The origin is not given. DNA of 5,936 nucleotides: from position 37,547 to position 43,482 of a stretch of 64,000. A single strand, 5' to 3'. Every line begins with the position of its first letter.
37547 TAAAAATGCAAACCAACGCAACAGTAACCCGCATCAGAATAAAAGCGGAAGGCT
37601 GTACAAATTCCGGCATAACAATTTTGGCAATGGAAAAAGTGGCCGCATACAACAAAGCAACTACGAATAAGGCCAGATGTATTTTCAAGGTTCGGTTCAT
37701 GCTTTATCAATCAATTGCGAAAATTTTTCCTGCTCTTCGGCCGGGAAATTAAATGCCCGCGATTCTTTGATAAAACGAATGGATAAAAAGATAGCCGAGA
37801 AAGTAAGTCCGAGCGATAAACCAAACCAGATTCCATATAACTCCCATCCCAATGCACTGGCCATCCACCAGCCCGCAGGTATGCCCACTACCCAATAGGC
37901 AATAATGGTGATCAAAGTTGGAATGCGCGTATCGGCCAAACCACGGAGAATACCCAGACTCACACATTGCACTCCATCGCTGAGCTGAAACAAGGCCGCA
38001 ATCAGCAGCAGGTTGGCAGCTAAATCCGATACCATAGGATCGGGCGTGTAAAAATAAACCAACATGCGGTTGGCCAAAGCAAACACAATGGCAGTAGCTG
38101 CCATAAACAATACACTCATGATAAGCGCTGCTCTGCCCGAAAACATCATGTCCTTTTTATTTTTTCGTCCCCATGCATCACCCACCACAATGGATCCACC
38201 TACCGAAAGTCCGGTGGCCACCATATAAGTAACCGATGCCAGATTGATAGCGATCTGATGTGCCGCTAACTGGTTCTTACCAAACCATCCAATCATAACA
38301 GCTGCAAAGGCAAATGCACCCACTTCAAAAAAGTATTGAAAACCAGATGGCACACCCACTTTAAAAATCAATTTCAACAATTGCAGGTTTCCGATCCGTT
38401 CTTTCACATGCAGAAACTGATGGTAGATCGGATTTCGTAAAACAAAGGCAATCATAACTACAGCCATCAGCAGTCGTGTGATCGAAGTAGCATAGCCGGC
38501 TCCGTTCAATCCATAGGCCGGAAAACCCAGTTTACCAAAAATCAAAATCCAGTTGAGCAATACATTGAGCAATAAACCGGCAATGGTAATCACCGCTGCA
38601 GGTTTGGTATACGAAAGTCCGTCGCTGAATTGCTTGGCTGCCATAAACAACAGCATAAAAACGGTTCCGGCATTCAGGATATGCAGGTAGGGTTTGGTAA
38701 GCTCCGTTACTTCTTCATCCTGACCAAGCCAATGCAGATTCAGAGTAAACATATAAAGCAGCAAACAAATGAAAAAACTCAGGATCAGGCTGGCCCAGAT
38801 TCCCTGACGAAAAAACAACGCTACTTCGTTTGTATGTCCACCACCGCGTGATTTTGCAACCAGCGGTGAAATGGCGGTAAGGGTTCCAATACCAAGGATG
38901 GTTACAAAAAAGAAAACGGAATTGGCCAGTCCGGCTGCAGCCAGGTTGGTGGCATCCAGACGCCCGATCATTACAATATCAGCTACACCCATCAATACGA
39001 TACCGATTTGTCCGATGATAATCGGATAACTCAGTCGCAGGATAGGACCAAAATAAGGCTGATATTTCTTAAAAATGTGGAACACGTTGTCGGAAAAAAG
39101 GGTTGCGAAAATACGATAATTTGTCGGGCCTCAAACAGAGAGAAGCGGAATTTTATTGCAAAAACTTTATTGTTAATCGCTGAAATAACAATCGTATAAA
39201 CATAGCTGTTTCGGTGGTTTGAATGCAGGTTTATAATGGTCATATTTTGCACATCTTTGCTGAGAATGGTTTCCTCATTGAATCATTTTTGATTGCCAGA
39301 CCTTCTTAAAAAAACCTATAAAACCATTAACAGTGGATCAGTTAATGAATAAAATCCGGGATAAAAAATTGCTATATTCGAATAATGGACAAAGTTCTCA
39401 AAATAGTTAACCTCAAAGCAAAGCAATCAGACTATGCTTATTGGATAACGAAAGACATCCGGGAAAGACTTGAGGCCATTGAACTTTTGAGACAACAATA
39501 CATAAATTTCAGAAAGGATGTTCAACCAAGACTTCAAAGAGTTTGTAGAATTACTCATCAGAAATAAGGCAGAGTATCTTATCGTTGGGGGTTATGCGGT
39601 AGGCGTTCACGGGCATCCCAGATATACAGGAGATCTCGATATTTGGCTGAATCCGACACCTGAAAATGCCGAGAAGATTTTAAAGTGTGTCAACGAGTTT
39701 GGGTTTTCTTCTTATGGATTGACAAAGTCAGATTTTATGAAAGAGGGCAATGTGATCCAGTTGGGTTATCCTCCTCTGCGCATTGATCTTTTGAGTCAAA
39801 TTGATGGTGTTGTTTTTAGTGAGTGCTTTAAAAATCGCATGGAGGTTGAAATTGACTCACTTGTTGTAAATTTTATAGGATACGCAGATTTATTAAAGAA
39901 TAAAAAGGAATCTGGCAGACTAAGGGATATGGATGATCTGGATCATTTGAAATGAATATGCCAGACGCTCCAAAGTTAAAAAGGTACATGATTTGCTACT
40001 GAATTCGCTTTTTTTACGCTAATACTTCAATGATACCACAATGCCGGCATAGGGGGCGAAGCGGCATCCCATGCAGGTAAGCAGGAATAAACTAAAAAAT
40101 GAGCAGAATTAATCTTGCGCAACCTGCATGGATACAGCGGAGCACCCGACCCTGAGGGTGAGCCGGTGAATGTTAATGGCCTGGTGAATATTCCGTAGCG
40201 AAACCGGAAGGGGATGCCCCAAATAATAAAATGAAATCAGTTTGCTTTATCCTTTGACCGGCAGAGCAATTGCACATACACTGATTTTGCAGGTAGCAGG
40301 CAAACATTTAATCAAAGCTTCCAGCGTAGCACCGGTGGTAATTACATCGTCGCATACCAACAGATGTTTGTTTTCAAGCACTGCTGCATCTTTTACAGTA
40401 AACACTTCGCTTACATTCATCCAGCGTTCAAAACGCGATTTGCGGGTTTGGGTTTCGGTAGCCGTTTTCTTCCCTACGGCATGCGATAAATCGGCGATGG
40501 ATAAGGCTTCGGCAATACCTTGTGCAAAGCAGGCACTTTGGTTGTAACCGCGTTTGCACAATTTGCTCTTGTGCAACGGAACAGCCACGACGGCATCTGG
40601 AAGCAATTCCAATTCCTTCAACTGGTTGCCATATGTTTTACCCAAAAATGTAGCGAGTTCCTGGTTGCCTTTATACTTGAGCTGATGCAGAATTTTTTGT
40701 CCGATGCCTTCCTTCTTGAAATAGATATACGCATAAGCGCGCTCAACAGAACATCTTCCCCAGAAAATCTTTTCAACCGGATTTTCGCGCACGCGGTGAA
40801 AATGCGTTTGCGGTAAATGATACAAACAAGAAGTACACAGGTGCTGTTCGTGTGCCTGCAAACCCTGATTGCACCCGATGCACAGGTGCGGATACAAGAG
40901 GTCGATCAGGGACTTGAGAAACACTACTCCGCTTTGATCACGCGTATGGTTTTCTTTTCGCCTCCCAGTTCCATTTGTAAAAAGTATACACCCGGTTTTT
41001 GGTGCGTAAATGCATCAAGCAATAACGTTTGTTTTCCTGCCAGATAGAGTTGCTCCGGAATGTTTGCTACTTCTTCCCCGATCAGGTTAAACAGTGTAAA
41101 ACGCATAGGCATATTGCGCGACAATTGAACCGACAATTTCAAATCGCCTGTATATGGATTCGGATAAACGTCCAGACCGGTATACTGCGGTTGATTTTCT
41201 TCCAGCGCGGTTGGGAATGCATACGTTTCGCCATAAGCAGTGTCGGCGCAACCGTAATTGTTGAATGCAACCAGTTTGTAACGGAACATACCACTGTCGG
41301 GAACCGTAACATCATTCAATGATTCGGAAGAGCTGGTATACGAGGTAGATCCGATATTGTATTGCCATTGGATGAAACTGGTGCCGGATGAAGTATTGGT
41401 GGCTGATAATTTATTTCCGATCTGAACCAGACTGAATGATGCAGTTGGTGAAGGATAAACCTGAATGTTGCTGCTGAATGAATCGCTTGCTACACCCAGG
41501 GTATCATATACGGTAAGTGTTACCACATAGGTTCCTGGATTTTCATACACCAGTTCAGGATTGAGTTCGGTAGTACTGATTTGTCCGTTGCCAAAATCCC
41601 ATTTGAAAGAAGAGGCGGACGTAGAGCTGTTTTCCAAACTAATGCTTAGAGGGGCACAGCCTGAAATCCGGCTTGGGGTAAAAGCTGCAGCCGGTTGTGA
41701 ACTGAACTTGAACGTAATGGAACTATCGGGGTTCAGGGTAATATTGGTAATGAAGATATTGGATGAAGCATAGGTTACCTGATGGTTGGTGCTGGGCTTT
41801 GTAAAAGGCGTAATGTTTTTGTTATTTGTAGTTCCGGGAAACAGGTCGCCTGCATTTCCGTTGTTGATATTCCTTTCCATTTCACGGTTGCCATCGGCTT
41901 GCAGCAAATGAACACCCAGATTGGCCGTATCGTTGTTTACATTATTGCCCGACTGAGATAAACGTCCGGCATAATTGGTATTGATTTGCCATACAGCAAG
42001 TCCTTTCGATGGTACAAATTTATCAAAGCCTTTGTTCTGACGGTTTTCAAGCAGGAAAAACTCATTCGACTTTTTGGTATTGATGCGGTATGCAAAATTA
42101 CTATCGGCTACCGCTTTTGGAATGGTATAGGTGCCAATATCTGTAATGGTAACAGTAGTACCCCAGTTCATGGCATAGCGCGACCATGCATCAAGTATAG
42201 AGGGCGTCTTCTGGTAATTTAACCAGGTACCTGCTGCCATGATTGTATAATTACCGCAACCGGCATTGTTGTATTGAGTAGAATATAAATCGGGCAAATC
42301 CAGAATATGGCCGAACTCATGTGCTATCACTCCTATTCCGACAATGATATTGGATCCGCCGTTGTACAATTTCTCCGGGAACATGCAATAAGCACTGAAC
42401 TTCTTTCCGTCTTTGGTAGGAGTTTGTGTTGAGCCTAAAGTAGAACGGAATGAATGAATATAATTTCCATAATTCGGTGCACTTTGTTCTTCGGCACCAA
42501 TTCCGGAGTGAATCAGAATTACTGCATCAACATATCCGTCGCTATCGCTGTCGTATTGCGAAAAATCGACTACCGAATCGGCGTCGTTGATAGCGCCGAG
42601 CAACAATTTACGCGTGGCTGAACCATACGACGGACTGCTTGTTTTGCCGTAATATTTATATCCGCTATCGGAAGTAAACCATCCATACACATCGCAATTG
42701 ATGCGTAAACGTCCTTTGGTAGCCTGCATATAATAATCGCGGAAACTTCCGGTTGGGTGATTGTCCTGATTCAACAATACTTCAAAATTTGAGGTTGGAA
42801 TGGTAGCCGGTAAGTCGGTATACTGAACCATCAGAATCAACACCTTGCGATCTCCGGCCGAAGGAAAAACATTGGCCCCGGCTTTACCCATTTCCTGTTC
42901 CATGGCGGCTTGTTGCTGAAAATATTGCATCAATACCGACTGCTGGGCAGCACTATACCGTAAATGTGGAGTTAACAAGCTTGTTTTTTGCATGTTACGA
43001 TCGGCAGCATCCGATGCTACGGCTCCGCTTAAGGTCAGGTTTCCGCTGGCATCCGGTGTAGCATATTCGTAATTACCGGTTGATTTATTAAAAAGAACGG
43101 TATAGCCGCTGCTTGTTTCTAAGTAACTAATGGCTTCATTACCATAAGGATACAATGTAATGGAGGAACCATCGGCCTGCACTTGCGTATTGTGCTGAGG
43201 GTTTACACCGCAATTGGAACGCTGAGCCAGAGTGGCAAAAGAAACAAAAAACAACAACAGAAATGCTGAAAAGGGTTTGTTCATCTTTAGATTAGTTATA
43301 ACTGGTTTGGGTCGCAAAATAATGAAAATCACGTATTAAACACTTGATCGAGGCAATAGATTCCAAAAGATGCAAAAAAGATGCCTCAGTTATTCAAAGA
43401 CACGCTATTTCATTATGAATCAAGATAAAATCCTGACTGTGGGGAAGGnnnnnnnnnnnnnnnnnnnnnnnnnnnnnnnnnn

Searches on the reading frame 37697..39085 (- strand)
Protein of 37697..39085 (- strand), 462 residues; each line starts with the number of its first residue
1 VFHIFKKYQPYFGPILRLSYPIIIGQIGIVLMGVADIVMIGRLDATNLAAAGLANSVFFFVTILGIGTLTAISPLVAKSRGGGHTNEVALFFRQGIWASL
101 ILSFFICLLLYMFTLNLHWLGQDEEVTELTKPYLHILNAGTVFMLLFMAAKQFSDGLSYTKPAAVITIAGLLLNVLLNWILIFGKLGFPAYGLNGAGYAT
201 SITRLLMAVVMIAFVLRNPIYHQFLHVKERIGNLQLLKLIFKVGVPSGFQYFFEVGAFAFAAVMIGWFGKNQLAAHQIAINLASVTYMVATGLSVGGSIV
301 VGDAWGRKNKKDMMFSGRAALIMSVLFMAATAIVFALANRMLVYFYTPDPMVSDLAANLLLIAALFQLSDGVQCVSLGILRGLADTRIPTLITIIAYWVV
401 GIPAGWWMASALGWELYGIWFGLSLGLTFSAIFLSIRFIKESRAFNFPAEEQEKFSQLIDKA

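Call 70: search_protein_families(library=pfam, proteins=[window:37697-39085:-], max_evalue=0.0001)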
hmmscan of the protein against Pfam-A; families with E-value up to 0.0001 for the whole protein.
window:37697-39085:- (462 aa): 1 family
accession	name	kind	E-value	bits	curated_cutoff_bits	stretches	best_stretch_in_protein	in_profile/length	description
PF01554.23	MatE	-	2.5e-63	213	24.9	2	246-407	1-161/161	MatE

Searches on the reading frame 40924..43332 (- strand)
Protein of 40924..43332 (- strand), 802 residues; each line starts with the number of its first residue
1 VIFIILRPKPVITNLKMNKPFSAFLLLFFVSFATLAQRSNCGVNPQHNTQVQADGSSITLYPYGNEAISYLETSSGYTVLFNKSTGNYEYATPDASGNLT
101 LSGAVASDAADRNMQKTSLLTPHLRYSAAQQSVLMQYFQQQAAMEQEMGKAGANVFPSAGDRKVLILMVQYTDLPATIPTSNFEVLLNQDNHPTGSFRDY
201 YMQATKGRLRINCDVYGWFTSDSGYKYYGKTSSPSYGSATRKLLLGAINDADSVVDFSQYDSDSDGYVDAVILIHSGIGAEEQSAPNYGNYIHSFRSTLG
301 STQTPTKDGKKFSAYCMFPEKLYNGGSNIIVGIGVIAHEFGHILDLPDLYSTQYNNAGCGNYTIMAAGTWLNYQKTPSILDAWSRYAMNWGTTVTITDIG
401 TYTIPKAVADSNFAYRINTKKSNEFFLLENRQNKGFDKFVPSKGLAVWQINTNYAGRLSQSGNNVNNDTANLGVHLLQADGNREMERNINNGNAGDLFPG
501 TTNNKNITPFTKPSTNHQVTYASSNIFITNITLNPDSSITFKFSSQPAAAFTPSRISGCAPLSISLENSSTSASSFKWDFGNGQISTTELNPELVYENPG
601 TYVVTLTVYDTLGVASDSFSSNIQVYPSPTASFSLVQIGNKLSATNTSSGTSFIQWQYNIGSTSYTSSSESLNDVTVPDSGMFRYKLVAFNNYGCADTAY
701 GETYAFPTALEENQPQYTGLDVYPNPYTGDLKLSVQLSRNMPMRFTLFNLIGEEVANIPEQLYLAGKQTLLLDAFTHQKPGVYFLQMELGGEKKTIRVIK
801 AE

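Call 15: search_protein_families(library=pfam, proteins=[window:40924-43332:-], max_evalue=0.001)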
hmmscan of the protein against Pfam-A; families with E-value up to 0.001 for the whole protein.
window:40924-43332:- (802 aa): 4 families
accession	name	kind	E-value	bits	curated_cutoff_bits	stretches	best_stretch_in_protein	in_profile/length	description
PF05547.17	Peptidase_M6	-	1.9e-17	63.9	22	1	190-375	63-270/294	Immune inhibitor A peptidase M6, catalytic domain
PF18911.6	PKD_4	-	4.6e-11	43.1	27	1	547-623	4-83/85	PKD domain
PF00801.26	PKD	-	4.1e-09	36.7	23.5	1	562-618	19-75/80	PKD domain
PF18962.6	Por_Secre_tail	-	9.3e-06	26.3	27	1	722-795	1-70/75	Secretion system C-terminal sorting domain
